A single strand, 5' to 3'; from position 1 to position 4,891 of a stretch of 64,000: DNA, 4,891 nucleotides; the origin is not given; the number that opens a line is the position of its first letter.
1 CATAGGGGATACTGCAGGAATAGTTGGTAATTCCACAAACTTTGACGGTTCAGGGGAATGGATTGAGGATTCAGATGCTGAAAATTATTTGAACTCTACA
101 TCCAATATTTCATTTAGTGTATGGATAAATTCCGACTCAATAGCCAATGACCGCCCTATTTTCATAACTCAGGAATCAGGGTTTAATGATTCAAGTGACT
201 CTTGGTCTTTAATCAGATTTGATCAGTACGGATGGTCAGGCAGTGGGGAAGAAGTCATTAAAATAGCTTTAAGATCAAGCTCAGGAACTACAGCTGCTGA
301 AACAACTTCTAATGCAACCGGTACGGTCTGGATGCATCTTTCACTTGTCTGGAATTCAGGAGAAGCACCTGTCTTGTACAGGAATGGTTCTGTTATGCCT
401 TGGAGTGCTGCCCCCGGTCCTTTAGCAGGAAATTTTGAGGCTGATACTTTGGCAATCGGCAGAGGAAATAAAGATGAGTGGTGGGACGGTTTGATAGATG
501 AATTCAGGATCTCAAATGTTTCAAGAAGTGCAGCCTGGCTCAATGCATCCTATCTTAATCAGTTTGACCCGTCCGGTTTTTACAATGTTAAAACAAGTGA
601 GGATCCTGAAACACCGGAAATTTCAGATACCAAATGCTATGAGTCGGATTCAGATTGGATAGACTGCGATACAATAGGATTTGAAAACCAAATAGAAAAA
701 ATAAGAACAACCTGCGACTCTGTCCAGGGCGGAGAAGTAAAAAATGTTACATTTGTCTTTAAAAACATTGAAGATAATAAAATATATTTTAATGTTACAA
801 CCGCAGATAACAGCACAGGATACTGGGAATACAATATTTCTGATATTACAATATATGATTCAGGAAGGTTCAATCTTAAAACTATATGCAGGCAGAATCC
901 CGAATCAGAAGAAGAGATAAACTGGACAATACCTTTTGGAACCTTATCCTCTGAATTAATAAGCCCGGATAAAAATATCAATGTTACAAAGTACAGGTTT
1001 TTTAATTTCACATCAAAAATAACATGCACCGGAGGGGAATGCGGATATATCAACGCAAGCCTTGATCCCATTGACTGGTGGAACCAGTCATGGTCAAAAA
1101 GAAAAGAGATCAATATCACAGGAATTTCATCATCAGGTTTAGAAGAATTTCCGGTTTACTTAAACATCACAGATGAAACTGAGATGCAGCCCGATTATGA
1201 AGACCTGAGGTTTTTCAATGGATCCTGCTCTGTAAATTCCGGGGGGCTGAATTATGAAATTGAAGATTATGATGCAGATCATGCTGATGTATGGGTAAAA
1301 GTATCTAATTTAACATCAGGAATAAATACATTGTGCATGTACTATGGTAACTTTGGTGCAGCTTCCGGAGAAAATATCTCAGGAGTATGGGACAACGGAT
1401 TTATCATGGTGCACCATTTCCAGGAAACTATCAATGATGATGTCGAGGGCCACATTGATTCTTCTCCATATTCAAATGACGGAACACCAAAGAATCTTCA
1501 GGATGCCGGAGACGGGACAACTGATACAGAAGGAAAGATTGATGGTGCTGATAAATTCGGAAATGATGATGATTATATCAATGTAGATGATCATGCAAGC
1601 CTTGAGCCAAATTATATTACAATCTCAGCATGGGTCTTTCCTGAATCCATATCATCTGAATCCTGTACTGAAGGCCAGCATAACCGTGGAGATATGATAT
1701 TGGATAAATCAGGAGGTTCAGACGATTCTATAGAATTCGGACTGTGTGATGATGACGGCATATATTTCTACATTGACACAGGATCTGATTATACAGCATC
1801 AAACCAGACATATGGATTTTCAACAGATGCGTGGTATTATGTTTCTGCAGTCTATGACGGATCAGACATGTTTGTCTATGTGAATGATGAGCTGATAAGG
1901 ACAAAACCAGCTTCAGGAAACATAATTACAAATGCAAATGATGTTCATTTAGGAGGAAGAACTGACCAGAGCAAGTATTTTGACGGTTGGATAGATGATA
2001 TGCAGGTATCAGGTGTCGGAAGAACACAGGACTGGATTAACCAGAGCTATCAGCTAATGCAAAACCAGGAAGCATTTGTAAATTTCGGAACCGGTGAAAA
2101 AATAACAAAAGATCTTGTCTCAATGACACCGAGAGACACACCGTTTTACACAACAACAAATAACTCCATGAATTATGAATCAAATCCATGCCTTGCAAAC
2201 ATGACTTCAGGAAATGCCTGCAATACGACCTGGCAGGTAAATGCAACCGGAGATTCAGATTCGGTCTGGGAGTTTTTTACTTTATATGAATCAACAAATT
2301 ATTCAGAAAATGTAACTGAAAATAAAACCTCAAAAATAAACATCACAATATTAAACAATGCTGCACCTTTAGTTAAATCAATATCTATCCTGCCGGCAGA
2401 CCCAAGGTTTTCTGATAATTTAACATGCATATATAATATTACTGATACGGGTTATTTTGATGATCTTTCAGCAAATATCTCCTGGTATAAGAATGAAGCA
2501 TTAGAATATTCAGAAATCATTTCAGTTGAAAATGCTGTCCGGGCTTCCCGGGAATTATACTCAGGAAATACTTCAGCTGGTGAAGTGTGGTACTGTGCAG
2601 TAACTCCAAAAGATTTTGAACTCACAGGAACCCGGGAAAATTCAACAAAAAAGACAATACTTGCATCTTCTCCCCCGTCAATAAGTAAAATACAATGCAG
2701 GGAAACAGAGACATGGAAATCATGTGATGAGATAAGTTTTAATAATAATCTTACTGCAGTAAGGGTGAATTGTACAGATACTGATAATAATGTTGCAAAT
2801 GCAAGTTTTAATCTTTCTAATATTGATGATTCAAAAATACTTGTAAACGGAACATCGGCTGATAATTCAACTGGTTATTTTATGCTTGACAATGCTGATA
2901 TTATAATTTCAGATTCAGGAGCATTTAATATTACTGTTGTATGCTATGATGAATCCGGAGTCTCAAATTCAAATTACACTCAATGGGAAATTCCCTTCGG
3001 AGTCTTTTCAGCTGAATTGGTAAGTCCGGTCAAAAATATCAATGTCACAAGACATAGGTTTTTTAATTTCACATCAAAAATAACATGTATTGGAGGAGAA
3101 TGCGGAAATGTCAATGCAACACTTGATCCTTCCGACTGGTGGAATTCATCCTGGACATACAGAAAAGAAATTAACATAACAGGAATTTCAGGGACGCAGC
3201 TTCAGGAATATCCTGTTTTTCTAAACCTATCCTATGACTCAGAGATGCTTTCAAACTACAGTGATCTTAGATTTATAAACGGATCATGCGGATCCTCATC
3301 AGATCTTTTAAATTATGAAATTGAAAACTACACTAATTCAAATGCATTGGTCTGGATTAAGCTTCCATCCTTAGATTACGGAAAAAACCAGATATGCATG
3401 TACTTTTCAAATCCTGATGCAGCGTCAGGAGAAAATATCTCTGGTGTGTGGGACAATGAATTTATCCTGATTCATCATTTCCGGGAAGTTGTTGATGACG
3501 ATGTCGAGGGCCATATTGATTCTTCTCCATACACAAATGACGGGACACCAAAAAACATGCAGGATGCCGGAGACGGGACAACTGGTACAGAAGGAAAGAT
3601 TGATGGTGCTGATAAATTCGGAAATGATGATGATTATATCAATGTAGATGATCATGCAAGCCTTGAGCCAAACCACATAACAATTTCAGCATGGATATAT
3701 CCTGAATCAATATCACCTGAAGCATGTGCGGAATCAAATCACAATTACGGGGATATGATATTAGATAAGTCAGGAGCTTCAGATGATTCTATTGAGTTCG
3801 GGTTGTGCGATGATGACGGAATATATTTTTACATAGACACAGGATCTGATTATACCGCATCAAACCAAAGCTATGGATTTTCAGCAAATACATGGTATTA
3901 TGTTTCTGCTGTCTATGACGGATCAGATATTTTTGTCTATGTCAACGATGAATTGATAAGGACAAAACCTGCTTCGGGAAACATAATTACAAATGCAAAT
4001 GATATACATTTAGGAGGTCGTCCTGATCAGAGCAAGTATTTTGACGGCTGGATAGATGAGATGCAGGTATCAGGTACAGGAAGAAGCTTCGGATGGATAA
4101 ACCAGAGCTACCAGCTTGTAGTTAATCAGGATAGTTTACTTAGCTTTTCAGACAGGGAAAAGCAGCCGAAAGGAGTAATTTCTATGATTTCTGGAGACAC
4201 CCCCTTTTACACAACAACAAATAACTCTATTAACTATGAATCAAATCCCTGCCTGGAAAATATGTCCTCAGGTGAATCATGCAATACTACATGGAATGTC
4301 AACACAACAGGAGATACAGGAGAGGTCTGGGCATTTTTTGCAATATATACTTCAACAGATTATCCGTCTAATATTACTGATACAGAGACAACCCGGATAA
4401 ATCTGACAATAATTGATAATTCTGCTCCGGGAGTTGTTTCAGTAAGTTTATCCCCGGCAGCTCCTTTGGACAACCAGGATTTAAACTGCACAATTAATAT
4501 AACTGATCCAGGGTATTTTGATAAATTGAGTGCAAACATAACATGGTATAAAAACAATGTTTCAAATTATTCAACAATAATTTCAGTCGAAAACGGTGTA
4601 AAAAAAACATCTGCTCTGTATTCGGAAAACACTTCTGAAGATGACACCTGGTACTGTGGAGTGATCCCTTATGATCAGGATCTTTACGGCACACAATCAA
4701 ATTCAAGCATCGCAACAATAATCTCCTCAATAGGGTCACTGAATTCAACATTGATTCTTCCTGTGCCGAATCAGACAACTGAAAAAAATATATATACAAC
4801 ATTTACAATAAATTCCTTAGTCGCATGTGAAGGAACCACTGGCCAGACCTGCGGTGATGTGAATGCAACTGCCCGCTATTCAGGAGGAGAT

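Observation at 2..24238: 5'-truncated giant (>8,049 aa) heavily sequon-studded surface protein built from reiterated DUF2341-like/LamG/Ig/CARDB modules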

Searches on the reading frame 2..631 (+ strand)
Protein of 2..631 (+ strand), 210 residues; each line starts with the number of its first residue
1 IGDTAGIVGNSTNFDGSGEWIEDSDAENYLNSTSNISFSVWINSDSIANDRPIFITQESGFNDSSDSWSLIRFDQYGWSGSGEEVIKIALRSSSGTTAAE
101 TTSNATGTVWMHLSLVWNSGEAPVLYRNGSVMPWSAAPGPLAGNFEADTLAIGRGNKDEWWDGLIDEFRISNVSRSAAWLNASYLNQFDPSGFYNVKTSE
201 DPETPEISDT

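Call 18: search_protein_families(library=pfam, proteins=[window:2-631:+], max_evalue=0.05)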
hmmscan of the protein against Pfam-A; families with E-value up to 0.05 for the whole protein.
window:2-631:+ (210 aa): 1 family
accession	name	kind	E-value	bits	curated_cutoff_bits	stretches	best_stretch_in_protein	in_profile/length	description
PF13385.13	Laminin_G_3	-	5e-17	62.9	27.6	1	28-179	12-149/151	Concanavalin A-like lectin/glucanases superfamily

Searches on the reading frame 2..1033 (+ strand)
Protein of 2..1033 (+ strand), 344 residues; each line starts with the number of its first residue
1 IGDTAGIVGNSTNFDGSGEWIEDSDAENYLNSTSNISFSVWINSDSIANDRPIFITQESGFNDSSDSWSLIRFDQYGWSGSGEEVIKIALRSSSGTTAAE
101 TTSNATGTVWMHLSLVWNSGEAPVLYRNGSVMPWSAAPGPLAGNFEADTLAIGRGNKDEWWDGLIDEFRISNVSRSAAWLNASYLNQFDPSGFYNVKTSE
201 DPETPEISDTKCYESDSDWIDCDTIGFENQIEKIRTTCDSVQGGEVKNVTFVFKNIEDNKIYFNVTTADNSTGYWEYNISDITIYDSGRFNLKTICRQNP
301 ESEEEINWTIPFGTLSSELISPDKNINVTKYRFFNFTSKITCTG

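Call 92: find_related_loci(query=window:2-1033:+, collection=metagenome_contigs, flank=10000)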
Query window:2-1033:+ (344 aa) in metagenome_contigs; peptide patterns used: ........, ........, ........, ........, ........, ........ (x = any residue, [..] = any of these).
88 stretches matched a pattern, but none encodes a relative of the query by tblastn (E <= 1e-3).

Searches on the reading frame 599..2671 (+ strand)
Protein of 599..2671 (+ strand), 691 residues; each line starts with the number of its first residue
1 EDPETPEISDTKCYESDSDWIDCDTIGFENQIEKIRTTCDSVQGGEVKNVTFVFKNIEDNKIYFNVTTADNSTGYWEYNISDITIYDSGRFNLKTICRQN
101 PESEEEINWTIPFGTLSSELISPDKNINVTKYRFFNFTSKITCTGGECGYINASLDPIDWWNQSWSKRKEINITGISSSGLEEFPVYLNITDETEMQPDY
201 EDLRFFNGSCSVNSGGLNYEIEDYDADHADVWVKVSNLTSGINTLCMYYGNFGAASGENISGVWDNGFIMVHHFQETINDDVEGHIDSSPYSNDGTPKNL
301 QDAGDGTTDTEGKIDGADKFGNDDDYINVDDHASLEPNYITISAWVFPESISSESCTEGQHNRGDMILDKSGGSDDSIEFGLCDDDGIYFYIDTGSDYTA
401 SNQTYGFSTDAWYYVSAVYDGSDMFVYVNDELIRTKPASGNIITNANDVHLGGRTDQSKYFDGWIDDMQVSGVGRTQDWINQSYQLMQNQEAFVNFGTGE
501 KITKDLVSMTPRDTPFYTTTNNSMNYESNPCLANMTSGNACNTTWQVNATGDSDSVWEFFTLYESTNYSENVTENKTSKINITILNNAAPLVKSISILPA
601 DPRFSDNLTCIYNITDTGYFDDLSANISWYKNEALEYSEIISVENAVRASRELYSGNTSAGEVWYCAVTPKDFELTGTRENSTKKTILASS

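Call 18: search_protein_families(library=pfam, proteins=[window:599-2671:+], max_evalue=0.05)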
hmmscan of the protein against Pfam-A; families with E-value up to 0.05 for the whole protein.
window:599-2671:+ (691 aa): 4 families
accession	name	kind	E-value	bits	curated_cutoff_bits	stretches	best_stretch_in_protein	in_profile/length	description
PF13385.13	Laminin_G_3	-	2.5e-19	70.4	27.6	1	322-480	3-150/151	Concanavalin A-like lectin/glucanases superfamily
PF10102.14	DUF2341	-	6.7e-09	36.5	23.4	1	199-276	1-73/84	Domain of unknown function (DUF2341)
PF02210.31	Laminin_G_2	-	0.00028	21.8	22.9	1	369-472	12-125/126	Laminin G domain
PF09951.15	Imm33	-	0.00099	19.3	25.4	1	546-599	19-70/87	Immunity protein Imm33 domain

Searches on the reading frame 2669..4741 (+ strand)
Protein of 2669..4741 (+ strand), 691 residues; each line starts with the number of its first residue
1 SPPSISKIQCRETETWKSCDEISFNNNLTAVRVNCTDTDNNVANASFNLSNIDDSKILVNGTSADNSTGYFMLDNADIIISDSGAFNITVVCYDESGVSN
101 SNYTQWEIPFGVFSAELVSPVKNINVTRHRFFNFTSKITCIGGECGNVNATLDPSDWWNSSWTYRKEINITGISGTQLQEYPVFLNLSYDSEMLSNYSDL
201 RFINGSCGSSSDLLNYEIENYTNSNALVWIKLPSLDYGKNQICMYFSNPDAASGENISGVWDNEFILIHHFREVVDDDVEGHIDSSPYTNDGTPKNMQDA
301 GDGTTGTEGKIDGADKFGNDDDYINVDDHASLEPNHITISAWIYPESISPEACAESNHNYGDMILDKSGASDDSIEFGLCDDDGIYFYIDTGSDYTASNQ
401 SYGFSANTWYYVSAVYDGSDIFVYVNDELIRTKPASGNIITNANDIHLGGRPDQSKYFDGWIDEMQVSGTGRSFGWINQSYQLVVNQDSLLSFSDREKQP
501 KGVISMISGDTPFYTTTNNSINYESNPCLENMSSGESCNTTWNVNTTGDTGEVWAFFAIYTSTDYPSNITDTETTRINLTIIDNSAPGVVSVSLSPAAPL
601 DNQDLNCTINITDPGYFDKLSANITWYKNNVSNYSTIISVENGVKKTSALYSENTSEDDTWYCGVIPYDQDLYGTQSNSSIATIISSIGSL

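Call 18: search_protein_families(library=pfam, proteins=[window:2669-4741:+], max_evalue=0.05)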
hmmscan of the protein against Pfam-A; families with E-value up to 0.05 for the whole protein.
window:2669-4741:+ (691 aa): 3 families
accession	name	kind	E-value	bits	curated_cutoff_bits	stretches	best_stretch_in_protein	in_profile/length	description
PF13385.13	Laminin_G_3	-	6.5e-21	75.5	27.6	1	319-469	3-142/151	Concanavalin A-like lectin/glucanases superfamily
PF10102.14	DUF2341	-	3.8e-09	37.3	23.4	1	196-272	1-72/84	Domain of unknown function (DUF2341)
PF02210.31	Laminin_G_2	-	0.0003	21.7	22.9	1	367-469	13-125/126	Laminin G domain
